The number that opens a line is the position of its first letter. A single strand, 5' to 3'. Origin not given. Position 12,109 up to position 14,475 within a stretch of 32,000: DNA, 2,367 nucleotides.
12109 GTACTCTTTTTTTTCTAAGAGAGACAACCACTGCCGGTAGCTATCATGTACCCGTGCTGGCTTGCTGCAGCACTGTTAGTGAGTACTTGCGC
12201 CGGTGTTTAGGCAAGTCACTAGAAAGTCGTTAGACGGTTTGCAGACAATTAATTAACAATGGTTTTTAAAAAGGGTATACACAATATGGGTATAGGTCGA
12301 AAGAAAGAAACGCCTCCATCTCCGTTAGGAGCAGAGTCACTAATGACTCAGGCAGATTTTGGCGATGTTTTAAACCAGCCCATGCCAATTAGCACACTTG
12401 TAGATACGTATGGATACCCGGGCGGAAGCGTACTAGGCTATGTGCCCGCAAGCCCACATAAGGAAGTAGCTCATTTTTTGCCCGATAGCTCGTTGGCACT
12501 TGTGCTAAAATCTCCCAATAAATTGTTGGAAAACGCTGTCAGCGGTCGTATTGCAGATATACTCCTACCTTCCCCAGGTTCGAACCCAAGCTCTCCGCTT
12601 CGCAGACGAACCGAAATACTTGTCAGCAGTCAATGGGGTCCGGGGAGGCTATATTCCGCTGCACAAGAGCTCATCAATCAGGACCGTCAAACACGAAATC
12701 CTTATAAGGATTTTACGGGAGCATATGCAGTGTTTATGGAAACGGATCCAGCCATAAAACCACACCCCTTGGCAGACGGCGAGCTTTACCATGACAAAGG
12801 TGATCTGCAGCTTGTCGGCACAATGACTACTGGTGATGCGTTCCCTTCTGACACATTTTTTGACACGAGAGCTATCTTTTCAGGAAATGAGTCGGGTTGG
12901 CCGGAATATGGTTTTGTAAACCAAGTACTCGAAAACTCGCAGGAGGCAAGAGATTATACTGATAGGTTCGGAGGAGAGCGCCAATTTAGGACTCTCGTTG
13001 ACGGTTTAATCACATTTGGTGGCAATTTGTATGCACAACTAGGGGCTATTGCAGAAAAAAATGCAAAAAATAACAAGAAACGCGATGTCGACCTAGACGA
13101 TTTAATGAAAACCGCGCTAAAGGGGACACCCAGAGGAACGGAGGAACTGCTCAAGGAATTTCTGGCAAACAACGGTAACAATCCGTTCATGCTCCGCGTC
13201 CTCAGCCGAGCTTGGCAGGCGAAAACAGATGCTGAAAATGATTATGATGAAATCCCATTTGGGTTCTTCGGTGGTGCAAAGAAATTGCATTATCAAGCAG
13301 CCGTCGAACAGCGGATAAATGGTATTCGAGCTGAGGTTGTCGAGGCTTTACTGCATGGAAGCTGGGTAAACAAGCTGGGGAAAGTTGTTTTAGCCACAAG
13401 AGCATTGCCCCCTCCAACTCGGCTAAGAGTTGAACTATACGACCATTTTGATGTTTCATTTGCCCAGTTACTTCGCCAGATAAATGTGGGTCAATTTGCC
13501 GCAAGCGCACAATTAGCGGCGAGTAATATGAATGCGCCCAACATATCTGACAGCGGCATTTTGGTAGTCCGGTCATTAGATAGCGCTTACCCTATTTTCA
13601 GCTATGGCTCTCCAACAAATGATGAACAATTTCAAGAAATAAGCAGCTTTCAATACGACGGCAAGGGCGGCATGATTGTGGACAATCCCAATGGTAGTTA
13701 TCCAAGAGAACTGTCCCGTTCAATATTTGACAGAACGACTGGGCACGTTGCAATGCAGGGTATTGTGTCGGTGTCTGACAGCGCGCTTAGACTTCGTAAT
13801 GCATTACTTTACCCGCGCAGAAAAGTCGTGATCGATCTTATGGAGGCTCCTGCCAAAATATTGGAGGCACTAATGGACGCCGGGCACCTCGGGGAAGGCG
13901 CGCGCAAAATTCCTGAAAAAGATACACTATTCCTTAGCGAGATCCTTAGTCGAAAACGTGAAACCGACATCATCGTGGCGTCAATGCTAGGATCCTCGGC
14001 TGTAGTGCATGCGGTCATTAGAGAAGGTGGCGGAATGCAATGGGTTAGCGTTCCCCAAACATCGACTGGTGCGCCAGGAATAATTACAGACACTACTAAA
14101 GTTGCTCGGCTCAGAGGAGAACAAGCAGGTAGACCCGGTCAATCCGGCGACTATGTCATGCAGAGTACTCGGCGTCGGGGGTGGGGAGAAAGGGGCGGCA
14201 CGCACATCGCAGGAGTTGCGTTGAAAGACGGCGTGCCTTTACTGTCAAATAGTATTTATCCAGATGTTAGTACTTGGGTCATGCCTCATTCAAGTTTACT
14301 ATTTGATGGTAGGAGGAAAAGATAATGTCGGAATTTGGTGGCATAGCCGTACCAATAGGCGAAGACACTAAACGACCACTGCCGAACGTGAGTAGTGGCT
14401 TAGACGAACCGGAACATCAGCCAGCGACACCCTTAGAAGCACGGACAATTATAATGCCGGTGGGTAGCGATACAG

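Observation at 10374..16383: Four-gene orphan cluster (476 / 688 / 384 / 279 aa) with no recognisable domains: candidate uncharacterised system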

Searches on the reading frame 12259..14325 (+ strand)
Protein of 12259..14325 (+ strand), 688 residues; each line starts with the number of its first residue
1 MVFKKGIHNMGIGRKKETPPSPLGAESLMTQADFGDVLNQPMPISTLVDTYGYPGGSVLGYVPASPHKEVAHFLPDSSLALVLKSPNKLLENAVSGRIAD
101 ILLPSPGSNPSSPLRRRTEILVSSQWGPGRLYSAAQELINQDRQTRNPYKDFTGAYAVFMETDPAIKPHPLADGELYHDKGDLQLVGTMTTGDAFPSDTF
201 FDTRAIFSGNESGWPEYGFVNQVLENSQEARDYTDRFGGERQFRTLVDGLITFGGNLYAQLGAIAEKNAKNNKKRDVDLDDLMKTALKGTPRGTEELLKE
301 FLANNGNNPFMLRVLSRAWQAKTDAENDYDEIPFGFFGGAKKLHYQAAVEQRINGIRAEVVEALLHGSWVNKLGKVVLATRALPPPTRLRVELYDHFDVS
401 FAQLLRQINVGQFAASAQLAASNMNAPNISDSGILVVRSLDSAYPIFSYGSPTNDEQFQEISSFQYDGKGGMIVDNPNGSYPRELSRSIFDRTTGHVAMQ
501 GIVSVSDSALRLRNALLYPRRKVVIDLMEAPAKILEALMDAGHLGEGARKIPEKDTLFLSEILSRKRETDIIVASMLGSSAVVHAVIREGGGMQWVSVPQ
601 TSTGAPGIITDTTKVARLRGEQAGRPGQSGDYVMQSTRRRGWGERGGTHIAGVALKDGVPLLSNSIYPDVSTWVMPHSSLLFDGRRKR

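Call 4: search_protein_families(library=pfam, proteins=[window:12259-14325:+], max_evalue=0.1)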
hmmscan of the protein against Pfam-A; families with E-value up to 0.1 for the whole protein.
window:12259-14325:+ (688 aa): 0 families

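Call 10: search_protein_families(library=ncbifam, proteins=[window:12259-14325:+], max_evalue=1)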
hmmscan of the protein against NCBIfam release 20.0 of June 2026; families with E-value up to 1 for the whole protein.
window:12259-14325:+ (688 aa): 0 families

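Call 11: search_protein_families(library=phrogs, proteins=[window:12259-14325:+], max_evalue=1)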
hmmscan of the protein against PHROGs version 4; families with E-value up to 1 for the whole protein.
window:12259-14325:+ (688 aa): 0 families

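Call 12: search_protein_families(library=padloc, proteins=[window:12259-14325:+], max_evalue=1)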
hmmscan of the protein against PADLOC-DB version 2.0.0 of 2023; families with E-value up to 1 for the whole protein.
window:12259-14325:+ (688 aa): 0 families

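Call 13: find_homologous_proteins(query=window:12259-14325:+, max_evalue=0.001)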
Query window:12259-14325:+ (688 aa): 1 proteins with E <= 0.001 among 8000 candidates.
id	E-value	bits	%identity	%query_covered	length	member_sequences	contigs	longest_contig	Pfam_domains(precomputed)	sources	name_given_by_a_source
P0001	0.0e+0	1540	100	99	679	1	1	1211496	-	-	-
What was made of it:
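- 12259..14325 (+): B688, the largest protein. The start is probably at 12286, giving 679 aa. It is cytoplasmic and founds a rare family of 11 clusters at 50% identity. Gene call of 679 aa (call 13).
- Checked: The database gene call for the 688-aa ORF starts at Met10 (12286, 679 aa; call 13).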

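Call 14: find_encoding_contigs(protein=P0001, flank=10000, max_places=6)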
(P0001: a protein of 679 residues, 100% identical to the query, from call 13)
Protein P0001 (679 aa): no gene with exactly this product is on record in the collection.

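Call 25: search_solved_structures(query=window:12259-14325:+, max_evalue=10)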
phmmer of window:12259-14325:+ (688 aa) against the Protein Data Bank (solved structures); distinct sequences matched with E-value up to 10: 0.

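Call 30: search_dna_similar(query=window:12259-14325:+, collection=phages, mode=protein, max_evalue=0.01)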
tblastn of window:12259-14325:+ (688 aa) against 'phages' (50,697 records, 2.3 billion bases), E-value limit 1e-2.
No match.

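Call 31: search_dna_similar(query=window:12259-14325:+, collection=plasmids, mode=protein, max_evalue=0.01)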
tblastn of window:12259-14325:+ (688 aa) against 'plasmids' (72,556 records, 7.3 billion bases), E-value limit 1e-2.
No match.

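Call 42: search_protein_representatives(protein=window:12259-14325:+)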
Query: 688 residues. Proteins with E-value up to 0.001 (for the whole library): 11; up to 1e-10: 6; up to 1e-30: 3. The best 11 are listed.
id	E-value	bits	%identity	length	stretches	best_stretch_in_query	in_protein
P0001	0.0e+00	1540.1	100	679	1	10-688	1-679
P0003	4.2e-51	190.7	33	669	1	34-599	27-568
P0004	4.1e-39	151.1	29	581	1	110-655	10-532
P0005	3.0e-21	92.0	28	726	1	60-563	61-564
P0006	2.8e-13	65.7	31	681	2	40-250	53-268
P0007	9.7e-13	63.9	28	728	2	58-423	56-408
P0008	3.4e-08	48.9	23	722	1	58-560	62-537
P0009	8.1e-07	44.3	24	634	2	70-196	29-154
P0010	4.3e-05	38.6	27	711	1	141-563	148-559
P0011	6.5e-05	38.0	28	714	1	37-574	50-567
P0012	1.8e-04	36.6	33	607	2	93-258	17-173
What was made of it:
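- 12259..14325 (+): Exhaustive phmmer found 10 relatives, E 4e-51 to 2e-4, 581-728 aa (call 42).
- B has 10 distant relatives (call 42). The family is extremely rare, with 11 clusters among 1.84 billion representatives (call 42).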

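Call 44: find_homologous_proteins(query=A1, max_evalue=0.001)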
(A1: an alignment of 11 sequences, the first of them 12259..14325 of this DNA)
Query A1 (11 sequences) (688 aa, profile of the alignment): 1 proteins with E <= 0.001 among 8000 candidates.
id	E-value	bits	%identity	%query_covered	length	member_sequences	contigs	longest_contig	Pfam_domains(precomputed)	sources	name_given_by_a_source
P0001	6.8e-190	651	100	99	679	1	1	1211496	-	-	-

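Call 45: find_encoding_contigs(protein=P0003, flank=10000, max_places=4)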
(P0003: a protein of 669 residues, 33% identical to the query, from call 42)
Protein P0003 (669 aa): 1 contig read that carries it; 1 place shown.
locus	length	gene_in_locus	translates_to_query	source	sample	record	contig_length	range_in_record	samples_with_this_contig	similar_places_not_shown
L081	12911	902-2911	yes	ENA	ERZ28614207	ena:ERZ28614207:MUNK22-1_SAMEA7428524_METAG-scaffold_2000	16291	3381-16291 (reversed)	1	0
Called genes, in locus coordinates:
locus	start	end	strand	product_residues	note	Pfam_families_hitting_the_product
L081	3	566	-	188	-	?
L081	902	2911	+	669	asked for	-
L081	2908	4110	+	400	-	-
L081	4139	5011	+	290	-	-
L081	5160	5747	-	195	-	PF01471:PG_binding_1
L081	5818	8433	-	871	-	PF01464:SLT (weak), PF06737:Transglycosylas (faint)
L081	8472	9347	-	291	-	-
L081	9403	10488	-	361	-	-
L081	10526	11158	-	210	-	-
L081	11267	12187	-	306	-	PF01522:Polysacc_deac_1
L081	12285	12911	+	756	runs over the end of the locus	PF00912:Transgly, PF00905:Transpeptidase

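Call 46: find_encoding_contigs(protein=P0004, flank=10000, max_places=4)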
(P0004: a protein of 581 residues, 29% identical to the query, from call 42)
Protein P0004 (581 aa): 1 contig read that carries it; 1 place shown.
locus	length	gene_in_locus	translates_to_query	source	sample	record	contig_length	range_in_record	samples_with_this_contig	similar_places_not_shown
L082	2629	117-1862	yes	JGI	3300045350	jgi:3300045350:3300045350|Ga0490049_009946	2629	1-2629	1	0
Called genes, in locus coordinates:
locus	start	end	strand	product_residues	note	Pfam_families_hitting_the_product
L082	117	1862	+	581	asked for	-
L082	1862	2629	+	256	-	?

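Call 47: find_encoding_contigs(protein=P0005, flank=10000, max_places=3)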
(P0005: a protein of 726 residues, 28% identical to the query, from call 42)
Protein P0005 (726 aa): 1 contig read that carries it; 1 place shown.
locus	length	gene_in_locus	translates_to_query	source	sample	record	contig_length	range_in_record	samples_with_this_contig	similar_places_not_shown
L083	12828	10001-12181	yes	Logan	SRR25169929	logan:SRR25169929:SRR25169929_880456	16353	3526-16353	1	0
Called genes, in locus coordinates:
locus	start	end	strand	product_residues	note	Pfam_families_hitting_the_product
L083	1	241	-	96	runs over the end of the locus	-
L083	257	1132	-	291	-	PF20582:UPF0758_N, PF04002:RadC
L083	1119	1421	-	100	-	-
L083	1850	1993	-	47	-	-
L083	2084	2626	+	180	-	PF00149:Metallophos, PF12850:Metallophos_2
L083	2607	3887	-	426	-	PF01406:tRNA-synt_1e, PF09334:tRNA-synt_1g (faint), PF01406:tRNA-synt_1e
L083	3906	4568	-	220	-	-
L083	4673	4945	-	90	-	-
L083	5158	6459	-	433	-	PF03816:LytR_cpsA_psr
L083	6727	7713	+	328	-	PF21338:Top1B_N_bact, PF01028:Topoisom_I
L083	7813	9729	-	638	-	-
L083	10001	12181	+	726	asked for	-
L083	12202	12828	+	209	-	?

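Call 48: find_encoding_contigs(protein=P0006, flank=10000, max_places=3)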
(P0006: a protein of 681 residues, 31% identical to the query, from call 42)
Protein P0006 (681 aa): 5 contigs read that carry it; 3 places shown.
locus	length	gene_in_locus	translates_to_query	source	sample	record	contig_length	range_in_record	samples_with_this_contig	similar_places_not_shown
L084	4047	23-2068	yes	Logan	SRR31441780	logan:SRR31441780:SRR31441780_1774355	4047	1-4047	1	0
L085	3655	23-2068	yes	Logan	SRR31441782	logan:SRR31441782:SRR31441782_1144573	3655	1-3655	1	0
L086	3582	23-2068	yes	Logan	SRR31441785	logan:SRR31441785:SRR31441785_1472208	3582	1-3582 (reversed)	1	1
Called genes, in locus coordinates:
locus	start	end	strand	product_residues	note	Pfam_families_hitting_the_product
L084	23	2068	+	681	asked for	-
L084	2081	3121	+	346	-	-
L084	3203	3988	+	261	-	-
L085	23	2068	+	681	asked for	-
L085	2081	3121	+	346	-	-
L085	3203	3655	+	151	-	?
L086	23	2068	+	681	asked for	-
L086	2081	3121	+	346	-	-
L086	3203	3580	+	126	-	?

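Call 49: find_encoding_contigs(protein=P0007, flank=10000, max_places=3)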
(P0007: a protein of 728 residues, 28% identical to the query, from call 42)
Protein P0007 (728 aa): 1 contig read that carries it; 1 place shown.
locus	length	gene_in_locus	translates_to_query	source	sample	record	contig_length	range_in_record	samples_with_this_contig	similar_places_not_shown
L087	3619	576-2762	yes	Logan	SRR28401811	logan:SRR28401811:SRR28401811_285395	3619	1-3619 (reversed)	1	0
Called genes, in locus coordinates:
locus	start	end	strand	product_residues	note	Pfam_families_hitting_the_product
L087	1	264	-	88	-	?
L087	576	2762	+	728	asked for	-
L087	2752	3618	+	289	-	?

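Call 50: find_encoding_contigs(protein=P0010, flank=10000, max_places=3)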
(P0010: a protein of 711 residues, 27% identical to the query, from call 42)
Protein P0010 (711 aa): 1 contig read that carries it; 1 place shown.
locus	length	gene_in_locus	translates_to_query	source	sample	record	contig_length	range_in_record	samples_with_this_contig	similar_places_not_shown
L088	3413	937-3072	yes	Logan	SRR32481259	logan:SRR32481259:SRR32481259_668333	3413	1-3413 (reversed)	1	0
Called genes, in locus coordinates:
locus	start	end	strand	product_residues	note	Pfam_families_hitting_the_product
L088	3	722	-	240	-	?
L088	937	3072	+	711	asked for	-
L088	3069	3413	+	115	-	?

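Call 56: find_encoding_contigs(protein=P0008, flank=10000, max_places=3)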
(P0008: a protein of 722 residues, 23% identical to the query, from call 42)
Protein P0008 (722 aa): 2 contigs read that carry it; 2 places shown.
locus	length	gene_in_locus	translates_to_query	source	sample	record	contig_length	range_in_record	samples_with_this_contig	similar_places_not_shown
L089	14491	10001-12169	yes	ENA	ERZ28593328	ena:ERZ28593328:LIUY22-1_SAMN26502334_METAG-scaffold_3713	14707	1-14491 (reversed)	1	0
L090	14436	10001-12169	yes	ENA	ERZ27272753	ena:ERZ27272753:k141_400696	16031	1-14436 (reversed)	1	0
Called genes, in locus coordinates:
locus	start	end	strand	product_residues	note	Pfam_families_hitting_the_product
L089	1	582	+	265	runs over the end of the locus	?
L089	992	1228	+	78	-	PF00817:IMS (weak)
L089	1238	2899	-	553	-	PF00005:ABC_tran, PF00931:NB-ARC (faint), PF02463:SMC_N (faint), PF13476:AAA_23 (faint), PF13555:AAA_29 (faint), PF12848:ABC_tran_Xtn (weak), PF00005:ABC_tran, PF13304:AAA_21 (weak), +4 more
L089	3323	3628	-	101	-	-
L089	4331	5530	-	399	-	PF01406:tRNA-synt_1e, PF01921:tRNA-synt_1f (faint), PF09334:tRNA-synt_1g (faint)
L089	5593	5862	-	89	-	-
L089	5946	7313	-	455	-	PF03816:LytR_cpsA_psr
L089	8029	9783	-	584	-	-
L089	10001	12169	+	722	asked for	-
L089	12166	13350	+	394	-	-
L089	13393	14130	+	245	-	-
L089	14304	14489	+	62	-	?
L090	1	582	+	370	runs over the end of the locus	PF00072:Response_reg, PF00512:HisKA, PF02518:HATPase_c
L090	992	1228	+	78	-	PF00817:IMS (weak)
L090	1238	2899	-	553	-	PF00005:ABC_tran, PF00931:NB-ARC (faint), PF02463:SMC_N (faint), PF13476:AAA_23 (faint), PF13555:AAA_29 (faint), PF12848:ABC_tran_Xtn (weak), PF00005:ABC_tran, PF13304:AAA_21 (weak), +4 more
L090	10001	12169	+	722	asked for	-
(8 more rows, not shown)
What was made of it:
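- L083 and L089 have LytR_cpsA_psr next to A (calls 47, 56). LytR_cpsA_psr lies next to A in two lineages (calls 47, 56).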

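Call 57: find_encoding_contigs(protein=P0009, flank=10000, max_places=3)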
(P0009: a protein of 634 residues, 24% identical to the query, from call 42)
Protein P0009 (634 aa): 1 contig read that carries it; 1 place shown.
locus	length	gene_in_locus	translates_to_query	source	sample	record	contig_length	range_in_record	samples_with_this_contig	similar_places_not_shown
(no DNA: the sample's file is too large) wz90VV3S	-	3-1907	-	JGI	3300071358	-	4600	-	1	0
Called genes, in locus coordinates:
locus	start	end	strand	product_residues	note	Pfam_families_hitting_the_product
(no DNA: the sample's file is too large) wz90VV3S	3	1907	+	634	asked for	?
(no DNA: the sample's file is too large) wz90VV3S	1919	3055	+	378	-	-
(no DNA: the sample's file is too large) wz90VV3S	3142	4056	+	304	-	-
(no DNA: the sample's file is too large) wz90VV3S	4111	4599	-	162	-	?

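Call 58: find_encoding_contigs(protein=P0011, flank=10000, max_places=3)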
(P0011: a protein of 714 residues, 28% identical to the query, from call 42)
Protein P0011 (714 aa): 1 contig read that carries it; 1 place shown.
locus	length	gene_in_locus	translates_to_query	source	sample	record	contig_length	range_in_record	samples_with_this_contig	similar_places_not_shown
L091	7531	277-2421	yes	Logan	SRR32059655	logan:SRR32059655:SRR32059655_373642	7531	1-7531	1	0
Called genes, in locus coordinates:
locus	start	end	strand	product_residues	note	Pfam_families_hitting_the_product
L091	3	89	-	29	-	?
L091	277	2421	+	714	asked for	-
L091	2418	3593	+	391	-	-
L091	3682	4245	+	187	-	-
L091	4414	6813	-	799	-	PF01551:Peptidase_M23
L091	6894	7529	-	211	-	?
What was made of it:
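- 14325..15479 (+): C384. Cytoplasmic protein with a low-complexity C-terminal third that ends in a basic Trp motif (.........). A positional equivalent of 346-400 aa sits directly after B in 9 further loci (calls 45-50, 56-58).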

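Call 59: find_encoding_contigs(protein=P0012, flank=10000, max_places=3)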
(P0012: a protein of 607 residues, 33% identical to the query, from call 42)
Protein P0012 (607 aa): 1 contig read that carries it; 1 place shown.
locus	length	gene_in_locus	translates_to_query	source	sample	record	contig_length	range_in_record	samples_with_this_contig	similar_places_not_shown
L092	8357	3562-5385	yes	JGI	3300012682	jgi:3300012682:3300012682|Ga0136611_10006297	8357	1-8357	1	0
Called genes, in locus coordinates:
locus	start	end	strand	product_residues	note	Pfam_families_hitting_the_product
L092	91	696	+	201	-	-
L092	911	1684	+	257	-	PF01476:LysM, PF05257:CHAP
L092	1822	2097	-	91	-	-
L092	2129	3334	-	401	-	-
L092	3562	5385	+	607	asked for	-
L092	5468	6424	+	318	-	-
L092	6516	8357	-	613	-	?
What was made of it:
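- L092 also has a LysM+CHAP gene upstream (call 59). In more distant loci the constant neighbour is the hydrolase, not a PBP (calls 58, 59).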

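Call 65: predict_structure(alignment_id=A1)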
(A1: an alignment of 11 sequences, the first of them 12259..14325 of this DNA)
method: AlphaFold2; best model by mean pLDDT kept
length: 688 residues; sequences in the alignment: 11
mean_pLDDT: 62.5   pTM: 0.70
mean pLDDT of the five models: 62.5, 61.4, 58.0, 55.1, 54.0
residues with pLDDT >= 90: 75; 70-90: 225; 50-70: 165; < 50: 223
segments of 3 or more residues with pLDDT < 50: 1-78, 209-212, 440-444, 449-459, 472-482, 547-549, 551-554, 589-688
pLDDT, mean of each block of 10 residues (from residue 1): 28 29 28 36 45 33 27 39 55 58 57 61 66 75 72 82 81 68 86 85 63 65 71 84 93 96 92 88 93 91 89 94 83 65 80 87 85 66 70 85 92 89 62 61 47 44 58 41 59 63 71 56 82 77 61 65 60 54 56 42 38 40 33 31 33 36 36 40 33
secondary structure, 60 per line:
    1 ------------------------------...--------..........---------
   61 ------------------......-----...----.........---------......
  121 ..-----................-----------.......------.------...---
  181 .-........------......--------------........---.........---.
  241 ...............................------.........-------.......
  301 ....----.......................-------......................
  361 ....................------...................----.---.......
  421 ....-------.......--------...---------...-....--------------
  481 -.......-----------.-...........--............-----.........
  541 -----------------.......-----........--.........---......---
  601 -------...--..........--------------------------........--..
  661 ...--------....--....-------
elements in order (helices of 4 or more, strands of 3 or more residues): H44-51 H79-84 E97-105 E115-122 H128-143 E155-161 E183-190 E197-202 E217-219 H220-224 H228-236 H240-271 H279-286 H294-304 H309-331 H339-380 E387-395 H396-405 H414-424 E432-438 E447-449 E459-461 E463-466 H482-488 E502-512 E515-526 H532-540 H559-564 E570-577 E580-588 E592-597 E608-610 H613-622 E649-656 E659-663 E672-675 H678-681
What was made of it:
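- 12259..14325 (+): AF2 with this alignment gives pLDDT 62.5 and pTM 0.70, with roughly residues 130-430 mostly at pLDDT 70-96 (call 65).
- The B model contains three long helices (240-271, 309-331, 339-380) flanked by alpha/beta regions (call 65).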

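Call 68: fold_search(model_id=the predicted structure, library=pdb)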
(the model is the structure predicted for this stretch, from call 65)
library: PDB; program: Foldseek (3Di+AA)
matches with E <= 10: 380; with E <= 0.001: 0
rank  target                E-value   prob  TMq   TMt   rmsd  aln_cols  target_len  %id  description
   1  9b8l_A                1.7e-01  0.04  0.08  0.04  25.1       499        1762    7  Cryo-EM structure of human dysferlin dimer (released 2024-11-27)
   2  5lox_1                2.0e-01  0.06  0.06  0.12  17.9       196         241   14  Helical Assembly of the Anbu Complex from Pseudomonas aeruginosa (released 2017-06-07)
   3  8zqh_A                2.3e-01  0.03  0.08  0.07  25.4       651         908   10  Cryo-EM structure of Cas12X with crRNA and Target DNA, Conformation 3 (released 2025-06-11)
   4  9bkv_B                2.7e-01  0.08  0.06  0.05  18.4       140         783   16  DosP R97A bent form (released 2024-11-20)
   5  7dr6_I                3.0e-01  0.06  0.05  0.13  15.9       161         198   15  PA28alpha-beta in complex with immunoproteasome (released 2021-01-20)
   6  3unb_J                3.1e-01  0.09  0.05  0.13  13.6       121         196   15  Mouse constitutive 20S proteasome in complex with PR-957 (released 2012-02-29)
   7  5ln3_4                3.1e-01  0.08  0.05  0.14  13.6       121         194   15  The human 26S Proteasome at 6.8 Ang. (released 2017-03-22)
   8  7dr6_T                3.3e-01  0.08  0.05  0.14  14.9       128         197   15  PA28alpha-beta in complex with immunoproteasome (released 2021-01-20)
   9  6rld_A                3.3e-01  0.08  0.08  0.17  25.4       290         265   11  STRUCTURE OF THE MECHANOSENSITIVE CHANNEL MSCS EMBEDDED IN THE MEMBRANE BILAYER (released 2019-07-24)
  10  4v7o_AB               3.3e-01  0.06  0.06  0.14  16.4       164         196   10  Proteasome Activator Complex (released 2014-07-09)
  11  5lf6_J                3.3e-01  0.06  0.06  0.14  16.9       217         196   10  Human 20S proteasome complex with Z-LLY-ketoaldehyde at 2.1 Angstrom (released 2016-08-17)
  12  5cz9_K                3.5e-01  0.07  0.07  0.15  17.6       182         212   10  Yeast 20S proteasome beta5-D17N mutant in complex with Carfilzomib; Propeptide expressed in trans (released 2016-03-23)
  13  8ite                  4.1e-01  0.03  0.05  0.09  20.8       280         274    6  Crystal structure of pE301R from African swine fever virus (released 2023-09-13)
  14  7onl_A                4.3e-01  0.06  0.08  0.17  27.7       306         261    9  Mechanosensitive channel MscS solubilized with DDM in closed conformation (released 2021-09-01)
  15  5fmg_K                4.3e-01  0.06  0.05  0.14  15.5       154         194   11  Structure and function based design of Plasmodium-selective proteasome inhibitors (released 2016-03-02)
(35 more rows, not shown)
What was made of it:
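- Tried and rejected: Weak Foldseek hits of B to proteasome-beta/Anbu subunits (E 0.2-0.9, TM <= 0.15) and to Cry toxin (E 0.43) were rejected as noise (call 68).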
